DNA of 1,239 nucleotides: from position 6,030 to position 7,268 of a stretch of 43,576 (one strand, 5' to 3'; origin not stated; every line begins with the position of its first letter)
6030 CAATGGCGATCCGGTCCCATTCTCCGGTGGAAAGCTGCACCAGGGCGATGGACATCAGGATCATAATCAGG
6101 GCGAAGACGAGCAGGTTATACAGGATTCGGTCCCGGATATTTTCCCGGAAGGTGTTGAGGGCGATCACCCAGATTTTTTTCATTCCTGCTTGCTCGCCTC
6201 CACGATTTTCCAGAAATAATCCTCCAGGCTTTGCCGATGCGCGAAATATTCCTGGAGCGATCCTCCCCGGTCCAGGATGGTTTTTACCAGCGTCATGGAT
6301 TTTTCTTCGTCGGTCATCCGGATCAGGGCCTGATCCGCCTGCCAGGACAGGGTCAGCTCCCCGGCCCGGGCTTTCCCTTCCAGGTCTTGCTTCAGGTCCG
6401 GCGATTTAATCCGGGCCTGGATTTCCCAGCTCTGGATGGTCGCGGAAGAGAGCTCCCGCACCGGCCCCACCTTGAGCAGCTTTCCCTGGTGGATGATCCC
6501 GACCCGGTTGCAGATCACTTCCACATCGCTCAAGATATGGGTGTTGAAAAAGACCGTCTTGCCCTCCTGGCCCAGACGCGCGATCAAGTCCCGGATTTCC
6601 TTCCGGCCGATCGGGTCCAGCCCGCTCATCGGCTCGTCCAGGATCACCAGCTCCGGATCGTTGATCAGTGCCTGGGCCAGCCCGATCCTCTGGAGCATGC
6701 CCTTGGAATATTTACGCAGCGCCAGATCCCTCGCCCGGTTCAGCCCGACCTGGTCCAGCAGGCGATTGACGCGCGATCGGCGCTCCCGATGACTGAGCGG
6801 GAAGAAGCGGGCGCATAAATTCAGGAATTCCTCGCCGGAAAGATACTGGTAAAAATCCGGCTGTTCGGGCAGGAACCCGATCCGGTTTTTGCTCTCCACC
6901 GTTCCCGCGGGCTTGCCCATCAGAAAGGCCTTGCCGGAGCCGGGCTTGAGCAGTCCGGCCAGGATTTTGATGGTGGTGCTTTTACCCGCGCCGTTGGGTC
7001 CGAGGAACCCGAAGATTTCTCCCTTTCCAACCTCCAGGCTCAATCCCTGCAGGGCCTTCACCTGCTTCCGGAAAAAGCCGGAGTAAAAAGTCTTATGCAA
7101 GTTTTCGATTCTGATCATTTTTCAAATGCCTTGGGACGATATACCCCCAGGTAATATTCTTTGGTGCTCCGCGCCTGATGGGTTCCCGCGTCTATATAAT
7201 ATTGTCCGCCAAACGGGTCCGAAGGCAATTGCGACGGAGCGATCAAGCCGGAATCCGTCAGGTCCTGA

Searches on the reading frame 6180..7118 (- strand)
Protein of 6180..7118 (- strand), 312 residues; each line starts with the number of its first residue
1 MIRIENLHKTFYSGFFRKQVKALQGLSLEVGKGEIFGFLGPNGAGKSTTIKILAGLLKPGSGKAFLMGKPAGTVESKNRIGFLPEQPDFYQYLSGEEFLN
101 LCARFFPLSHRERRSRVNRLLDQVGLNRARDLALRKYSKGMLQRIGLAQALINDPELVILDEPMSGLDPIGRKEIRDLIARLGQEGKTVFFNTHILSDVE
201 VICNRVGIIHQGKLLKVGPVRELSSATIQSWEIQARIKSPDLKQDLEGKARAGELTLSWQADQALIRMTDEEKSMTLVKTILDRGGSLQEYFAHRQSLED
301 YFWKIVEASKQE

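Call 22: search_protein_families(library=pfam, proteins=[window:6180-7118:-], max_evalue=0.001)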
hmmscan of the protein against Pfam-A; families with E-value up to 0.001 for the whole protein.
window:6180-7118:- (312 aa): 2 families
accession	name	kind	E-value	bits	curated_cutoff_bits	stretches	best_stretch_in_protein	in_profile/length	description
PF00005.33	ABC_tran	-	5.8e-28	98.6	25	1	23-164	1-136/137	ABC transporter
PF13304.12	AAA_21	-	4.2e-12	47.2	27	1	97-195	177-299/304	AAA domain, putative AbiEii toxin, Type IV TA system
